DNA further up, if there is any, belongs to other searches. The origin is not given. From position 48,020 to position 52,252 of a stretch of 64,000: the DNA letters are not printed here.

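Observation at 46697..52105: Unusual module: C - vestigial A fragment - FAAL/acyl-AMP-ligase-type adenylation domain - KR - T (predicted in-cis reduced hydroxy-acid unit, ester-forming C domain)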

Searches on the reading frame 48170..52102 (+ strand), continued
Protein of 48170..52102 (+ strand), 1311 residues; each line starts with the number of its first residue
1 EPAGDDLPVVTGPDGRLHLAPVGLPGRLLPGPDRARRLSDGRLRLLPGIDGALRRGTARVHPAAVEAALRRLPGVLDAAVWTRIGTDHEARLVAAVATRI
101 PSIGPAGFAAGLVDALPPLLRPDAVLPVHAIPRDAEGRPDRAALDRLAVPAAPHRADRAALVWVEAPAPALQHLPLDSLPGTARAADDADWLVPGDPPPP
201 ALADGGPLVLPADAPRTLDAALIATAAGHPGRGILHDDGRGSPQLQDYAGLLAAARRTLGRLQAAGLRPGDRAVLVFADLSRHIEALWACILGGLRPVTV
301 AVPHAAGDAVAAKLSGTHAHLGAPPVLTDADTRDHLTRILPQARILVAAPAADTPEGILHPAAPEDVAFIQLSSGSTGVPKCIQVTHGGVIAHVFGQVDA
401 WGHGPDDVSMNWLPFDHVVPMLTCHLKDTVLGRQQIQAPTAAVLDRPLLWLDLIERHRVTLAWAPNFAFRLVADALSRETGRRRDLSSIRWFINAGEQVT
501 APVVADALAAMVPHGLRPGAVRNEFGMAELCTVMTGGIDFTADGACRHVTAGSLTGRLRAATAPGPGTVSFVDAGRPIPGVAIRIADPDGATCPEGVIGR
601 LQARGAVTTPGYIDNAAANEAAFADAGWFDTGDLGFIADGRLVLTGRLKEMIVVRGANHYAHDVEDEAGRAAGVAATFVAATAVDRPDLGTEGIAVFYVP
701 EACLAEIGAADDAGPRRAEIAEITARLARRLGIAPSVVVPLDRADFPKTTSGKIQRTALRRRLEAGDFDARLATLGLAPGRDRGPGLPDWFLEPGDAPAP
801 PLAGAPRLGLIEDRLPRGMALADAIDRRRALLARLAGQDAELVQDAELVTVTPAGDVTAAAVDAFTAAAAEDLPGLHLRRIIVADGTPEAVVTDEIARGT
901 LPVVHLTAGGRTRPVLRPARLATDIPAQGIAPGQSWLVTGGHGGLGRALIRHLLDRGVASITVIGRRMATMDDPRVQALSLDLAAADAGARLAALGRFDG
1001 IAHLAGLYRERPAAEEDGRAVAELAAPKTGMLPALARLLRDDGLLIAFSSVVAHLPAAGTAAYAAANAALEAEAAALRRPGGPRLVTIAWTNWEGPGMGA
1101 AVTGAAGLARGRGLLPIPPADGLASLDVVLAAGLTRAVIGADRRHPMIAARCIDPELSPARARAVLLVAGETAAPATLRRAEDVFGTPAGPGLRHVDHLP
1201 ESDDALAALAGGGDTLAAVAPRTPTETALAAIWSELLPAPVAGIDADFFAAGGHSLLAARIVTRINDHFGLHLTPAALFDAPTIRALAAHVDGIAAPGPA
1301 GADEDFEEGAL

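Call 21: search_protein_families(library=pfam, proteins=[P0003, P0009, P0012, P0016, P0026, P0080], max_evalue=0.001)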
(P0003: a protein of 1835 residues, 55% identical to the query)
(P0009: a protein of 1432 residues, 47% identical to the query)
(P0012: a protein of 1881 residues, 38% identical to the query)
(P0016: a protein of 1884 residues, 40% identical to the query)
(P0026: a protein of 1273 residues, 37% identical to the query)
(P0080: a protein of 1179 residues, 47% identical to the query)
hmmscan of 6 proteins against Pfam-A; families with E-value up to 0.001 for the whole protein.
P0003 (1835 aa): 8 families
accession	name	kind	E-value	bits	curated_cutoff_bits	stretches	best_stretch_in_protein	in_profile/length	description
PF00668.25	Condensation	-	5.4e-60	203.8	30.6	1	51-492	3-444/456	Condensation domain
PF00501.34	AMP-binding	-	5.8e-41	141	29.9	1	689-1073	16-383/384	AMP-binding enzyme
PF08659.16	KR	-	3.1e-32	112.4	22.6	1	1447-1623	2-178/180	KR domain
PF00550.31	PP-binding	-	9.4e-16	58.3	20.8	1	1759-1819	3-65/67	Phosphopantetheine attachment site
PF00106.31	adh_short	-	4.6e-11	43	26.6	1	1447-1614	2-170/195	short chain dehydrogenase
PF13193.12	AMP-binding_C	-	8.5e-09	36.7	24.5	0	1124-1205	1-76/76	AMP-binding enzyme C-terminal domain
PF13561.12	adh_short_C2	-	5.8e-08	33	27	1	1456-1619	7-170/236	Enoyl-(Acyl carrier protein) reductase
PF01370.27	Epimerase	-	0.00044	20.2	20.9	1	1448-1619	1-168/240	NAD dependent epimerase/dehydratase family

P0009 (1432 aa): 7 families
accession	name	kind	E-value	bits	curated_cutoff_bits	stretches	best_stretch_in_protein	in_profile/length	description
PF08659.16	KR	-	2e-43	148.8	22.6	1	1013-1206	1-180/180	KR domain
PF00501.34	AMP-binding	-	4.6e-42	144.6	29.9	1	210-606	4-384/384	AMP-binding enzyme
PF21394.3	Beta-ketacyl_N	-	1.5e-14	54.4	26.9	1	796-970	3-163/170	Beta-ketoacyl synthase-like, N-terminal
PF00550.31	PP-binding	-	8.5e-13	48.8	20.8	1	1345-1403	2-62/67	Phosphopantetheine attachment site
PF13193.12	AMP-binding_C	-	3.1e-10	41.3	24.5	0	26-99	1-75/76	AMP-binding enzyme C-terminal domain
PF00106.31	adh_short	-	5.6e-10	39.5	26.6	1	1063-1187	36-161/195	short chain dehydrogenase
PF13561.12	adh_short_C2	-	4.6e-05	23.5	27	1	1070-1186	35-154/236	Enoyl-(Acyl carrier protein) reductase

P0012 (1881 aa): 8 families
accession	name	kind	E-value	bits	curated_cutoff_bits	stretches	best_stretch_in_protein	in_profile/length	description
PF00668.25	Condensation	-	1.6e-84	284.6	30.6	1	74-502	5-447/456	Condensation domain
PF00501.34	AMP-binding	-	1.6e-39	136.2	29.9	1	700-1094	4-384/384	AMP-binding enzyme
PF08659.16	KR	-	8.4e-38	130.5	22.6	1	1463-1642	1-180/180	KR domain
PF18563.6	TubC_N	-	2.2e-15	56.9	26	1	4-53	2-51/52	TubC N-terminal docking domain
PF00550.31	PP-binding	-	9.9e-13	48.6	20.8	1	1778-1839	2-65/67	Phosphopantetheine attachment site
PF00106.31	adh_short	-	2.8e-10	40.4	26.6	1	1466-1615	4-154/195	short chain dehydrogenase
PF21394.3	Beta-ketacyl_N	-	5.1e-08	33.1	26.9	1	1300-1356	16-77/170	Beta-ketoacyl synthase-like, N-terminal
PF13193.12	AMP-binding_C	-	7.4e-05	24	24.5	0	1144-1227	1-76/76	AMP-binding enzyme C-terminal domain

P0016 (1884 aa): 4 families
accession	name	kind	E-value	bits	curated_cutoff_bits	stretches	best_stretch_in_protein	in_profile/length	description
PF00668.25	Condensation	-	2.8e-72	244.3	30.6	1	38-486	4-455/456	Condensation domain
PF00501.34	AMP-binding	-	3.1e-41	141.9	29.9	1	757-1137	17-384/384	AMP-binding enzyme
PF08659.16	KR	-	1.7e-29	103.5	22.6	1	1466-1647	1-169/180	KR domain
PF00550.31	PP-binding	-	9.7e-14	51.8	20.8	1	1783-1846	2-67/67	Phosphopantetheine attachment site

P0026 (1273 aa): 9 families
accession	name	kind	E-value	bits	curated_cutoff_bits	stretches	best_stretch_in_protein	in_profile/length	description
PF00501.34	AMP-binding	-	2.6e-37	129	29.9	2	238-502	143-384/384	AMP-binding enzyme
PF08659.16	KR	-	7.8e-33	114.3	22.6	1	877-1047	1-180/180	KR domain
PF00550.31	PP-binding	-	2.7e-18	66.4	20.8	1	1160-1223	2-67/67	Phosphopantetheine attachment site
PF00106.31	adh_short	-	2.2e-06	27.7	26.6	1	880-1033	4-167/195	short chain dehydrogenase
PF02719.21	Polysacc_synt_2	-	1.6e-05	24.7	20.2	1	880-987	2-111/293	Polysaccharide biosynthesis protein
PF16363.11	GDP_Man_Dehyd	-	2.7e-05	24.2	27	1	880-959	1-85/332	GDP-mannose 4,6 dehydratase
PF13561.12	adh_short_C2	-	4.3e-05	23.6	27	0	885-1027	3-155/236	Enoyl-(Acyl carrier protein) reductase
PF01370.27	Epimerase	-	5.3e-05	23.2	20.9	1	880-1008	2-120/240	NAD dependent epimerase/dehydratase family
PF21394.3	Beta-ketacyl_N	-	0.00076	19.6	26.9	0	725-835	64-165/170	Beta-ketoacyl synthase-like, N-terminal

P0080 (1179 aa): 3 families
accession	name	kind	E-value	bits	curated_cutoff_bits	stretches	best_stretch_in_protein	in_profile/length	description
PF00668.25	Condensation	-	2.3e-95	320.4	30.6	1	714-1147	6-452/456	Condensation domain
PF00501.34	AMP-binding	-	1e-35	123.7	29.9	1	61-446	16-384/384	AMP-binding enzyme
PF00550.31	PP-binding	-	1.1e-14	54.8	20.8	1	626-690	1-66/67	Phosphopantetheine attachment site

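Call 24: search_solved_structures(query=window:48170-52102:+, max_evalue=1e-20, show_alignments=1)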
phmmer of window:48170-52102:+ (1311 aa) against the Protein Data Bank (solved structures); distinct sequences matched with E-value up to 1e-20: 25.
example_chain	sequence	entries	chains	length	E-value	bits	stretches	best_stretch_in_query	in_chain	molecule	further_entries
6ulw_A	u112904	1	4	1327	2.7e-121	410.2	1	171-803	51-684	Amino acid adenylation domain-containing protein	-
6ulx_A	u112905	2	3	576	9.7e-101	342.1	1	200-766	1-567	Amino acid adenylation domain-containing protein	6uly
4r0m_B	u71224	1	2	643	8.5e-93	315.8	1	213-783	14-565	McyG protein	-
7r7f_A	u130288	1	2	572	5.7e-44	154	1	254-776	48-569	Polyketide synthase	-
7r7e_A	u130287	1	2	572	8.1e-44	153.5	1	254-776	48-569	Polyketide synthase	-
3pbk_A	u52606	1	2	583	8.9e-44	153.4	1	212-764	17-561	Fatty Acyl-Adenylate Ligase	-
7r7g_A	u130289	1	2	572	1e-43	153.2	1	254-776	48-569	Polyketide synthase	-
3kxw_A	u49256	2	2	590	1.3e-37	133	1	249-763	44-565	Saframycin Mx1 synthetase B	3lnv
5d6j_A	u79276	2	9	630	9.6e-33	116.8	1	241-765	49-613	Acyl-CoA synthase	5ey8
5icr_A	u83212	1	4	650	1.1e-32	116.6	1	241-765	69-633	Acyl-CoA synthase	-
5hm3_A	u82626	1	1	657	3.1e-31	111.8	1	254-763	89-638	Long-chain-fatty-acid--AMP ligase FadD32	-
5ey9_A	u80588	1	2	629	8.4e-31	110.4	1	254-763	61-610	Long-chain-fatty-acid--AMP ligase FadD32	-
8hd4_A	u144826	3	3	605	2.5e-29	105.5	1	268-761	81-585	Long-chain-fatty-acid--AMP ligase FadD23 | Fatty-acid-CoA ligase FadD23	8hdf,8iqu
9be3_A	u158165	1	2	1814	8.2e-28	100.5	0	1219-1288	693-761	Linear gramicidin synthase subunit A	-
9meh_A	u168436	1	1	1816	8.2e-28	100.5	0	1219-1288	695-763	Linear gramicidin synthase subunit A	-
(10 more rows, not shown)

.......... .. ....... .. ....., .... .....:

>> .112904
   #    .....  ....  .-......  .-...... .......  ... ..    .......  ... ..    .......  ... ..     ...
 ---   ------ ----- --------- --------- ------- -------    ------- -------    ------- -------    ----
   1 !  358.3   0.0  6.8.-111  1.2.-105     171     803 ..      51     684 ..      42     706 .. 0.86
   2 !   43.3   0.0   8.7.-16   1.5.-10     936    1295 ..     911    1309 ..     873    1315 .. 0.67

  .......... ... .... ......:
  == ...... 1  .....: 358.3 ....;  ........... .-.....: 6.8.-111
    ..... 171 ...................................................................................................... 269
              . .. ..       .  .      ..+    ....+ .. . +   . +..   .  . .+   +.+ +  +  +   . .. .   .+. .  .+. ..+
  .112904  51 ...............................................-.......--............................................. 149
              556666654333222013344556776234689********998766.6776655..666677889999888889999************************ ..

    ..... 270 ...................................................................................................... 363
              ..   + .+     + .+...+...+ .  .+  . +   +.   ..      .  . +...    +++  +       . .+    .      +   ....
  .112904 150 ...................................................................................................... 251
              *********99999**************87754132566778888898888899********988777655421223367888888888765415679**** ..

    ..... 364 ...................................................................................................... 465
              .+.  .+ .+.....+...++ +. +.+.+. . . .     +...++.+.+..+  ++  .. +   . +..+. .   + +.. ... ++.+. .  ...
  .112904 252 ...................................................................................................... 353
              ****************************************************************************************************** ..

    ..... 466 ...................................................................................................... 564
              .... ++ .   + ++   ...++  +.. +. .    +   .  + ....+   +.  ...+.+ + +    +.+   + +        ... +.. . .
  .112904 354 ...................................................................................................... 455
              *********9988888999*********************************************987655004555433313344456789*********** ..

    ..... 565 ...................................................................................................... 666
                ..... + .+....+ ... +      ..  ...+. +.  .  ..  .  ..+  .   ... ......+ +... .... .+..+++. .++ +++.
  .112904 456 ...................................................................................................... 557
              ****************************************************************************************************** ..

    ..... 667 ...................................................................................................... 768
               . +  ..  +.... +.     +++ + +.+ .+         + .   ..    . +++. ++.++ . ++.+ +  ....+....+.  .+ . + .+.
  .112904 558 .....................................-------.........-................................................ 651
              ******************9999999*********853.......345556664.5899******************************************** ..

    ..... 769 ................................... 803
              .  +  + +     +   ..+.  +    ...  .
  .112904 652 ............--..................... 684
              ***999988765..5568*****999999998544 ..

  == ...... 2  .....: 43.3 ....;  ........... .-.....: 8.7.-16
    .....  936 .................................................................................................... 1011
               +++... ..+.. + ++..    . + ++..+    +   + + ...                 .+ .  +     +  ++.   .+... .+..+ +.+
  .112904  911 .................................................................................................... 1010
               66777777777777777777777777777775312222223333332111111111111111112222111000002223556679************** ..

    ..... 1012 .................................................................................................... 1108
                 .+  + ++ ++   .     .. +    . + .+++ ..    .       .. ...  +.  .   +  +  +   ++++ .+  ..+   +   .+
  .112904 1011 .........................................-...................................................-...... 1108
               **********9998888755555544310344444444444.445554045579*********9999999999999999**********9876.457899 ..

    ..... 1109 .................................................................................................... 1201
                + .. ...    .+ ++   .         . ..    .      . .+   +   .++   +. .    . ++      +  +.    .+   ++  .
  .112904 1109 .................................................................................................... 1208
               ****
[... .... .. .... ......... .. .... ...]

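Call 51: predict_structure(alignment_id=A2)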
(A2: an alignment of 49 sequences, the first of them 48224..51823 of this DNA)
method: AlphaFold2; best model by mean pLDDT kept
length: 1200 residues; sequences in the alignment: 49
mean_pLDDT: 84.1   pTM: 0.59
mean pLDDT of the five models: 84.1, 83.0, 80.8, 80.5, 79.0
residues with pLDDT >= 90: 491; 70-90: 555; 50-70: 118; < 50: 36
segments of 3 or more residues with pLDDT < 50: 166-176, 670-672, 760-766, 1081-1085, 1195-1200
pLDDT, mean of each block of 10 residues (from residue 1): 73 78 81 82 87 83 86 89 61 81 88 85 88 81 79 78 54 45 94 94 97 94 93 97 97 96 94 97 82 87 96 94 95 91 96 72 89 92 90 78 83 95 90 97 88 90 93 80 85 94 88 82 84 73 77 89 92 89 90 87 81 91 83 57 81 86 77 78 74 65 84 78 85 65 85 69 55 93 75 80 90 82 65 90 93 83 91 90 88 91 73 91 80 90 89 81 90 92 92 89 91 92 94 91 94 94 92 75 54 84 90 93 89 80 75 74 80 80 82 51
secondary structure, 60 per line:
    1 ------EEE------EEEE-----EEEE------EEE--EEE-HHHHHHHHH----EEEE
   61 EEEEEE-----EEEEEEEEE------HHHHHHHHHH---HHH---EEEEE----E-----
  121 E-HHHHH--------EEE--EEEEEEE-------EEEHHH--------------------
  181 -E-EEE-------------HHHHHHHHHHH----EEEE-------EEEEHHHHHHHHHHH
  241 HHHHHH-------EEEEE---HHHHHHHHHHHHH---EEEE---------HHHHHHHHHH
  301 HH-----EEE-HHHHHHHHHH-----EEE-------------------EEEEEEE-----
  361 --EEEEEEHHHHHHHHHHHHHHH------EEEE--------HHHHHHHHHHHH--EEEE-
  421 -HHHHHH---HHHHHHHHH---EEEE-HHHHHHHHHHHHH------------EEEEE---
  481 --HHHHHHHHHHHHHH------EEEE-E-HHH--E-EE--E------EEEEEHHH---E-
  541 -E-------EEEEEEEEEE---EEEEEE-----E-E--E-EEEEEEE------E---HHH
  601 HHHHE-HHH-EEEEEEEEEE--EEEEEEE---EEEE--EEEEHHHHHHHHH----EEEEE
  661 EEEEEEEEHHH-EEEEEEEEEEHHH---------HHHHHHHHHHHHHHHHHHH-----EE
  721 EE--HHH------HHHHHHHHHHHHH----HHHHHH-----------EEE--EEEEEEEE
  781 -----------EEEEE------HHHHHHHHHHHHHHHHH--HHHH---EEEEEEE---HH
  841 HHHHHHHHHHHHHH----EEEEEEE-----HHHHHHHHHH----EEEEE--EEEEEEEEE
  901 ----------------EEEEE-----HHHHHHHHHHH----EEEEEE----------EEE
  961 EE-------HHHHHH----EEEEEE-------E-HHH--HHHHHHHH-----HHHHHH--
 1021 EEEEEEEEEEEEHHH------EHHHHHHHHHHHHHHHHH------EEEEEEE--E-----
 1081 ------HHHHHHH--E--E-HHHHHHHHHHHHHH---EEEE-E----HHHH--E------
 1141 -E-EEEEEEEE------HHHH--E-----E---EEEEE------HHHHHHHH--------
elements in order (helices of 4 or more, strands of 3 or more residues): E7-9 E16-19 E25-28 E35-37 E40-42 H44-52 E57-66 E72-80 H87-96 E106-110 H123-127 E136-138 E141-147 E155-157 E184-186 H200-210 E215-218 E226-229 H230-246 E254-258 H262-274 E278-281 H291-302 E308-310 H312-321 E327-329 E349-355 E363-368 H369-383 E390-393 H402-413 E416-419 H422-427 H431-439 E443-446 H448-460 E473-477 H483-496 E503-506 E528-532 E550-559 E563-568 E581-587 H598-604 E611-620 E623-629 E633-636 E639-642 H643-651 E656-668 E673-682 H695-713 E719-722 H734-746 H751-756 E768-770 E773-780 E792-796 H803-819 H822-825 E829-835 H839-854 E859-865 H871-880 E885-889 E892-900 E917-921 H927-937 E942-947 E958-962 H970-975 E980-985 H1000-1007 H1013-1018 E1021-1032 H1043-1059 E1066-1072 H1087-1093 H1101-1114 E1118-1121 H1128-1131 E1144-1151 H1158-1161 E1174-1178 H1185-1192
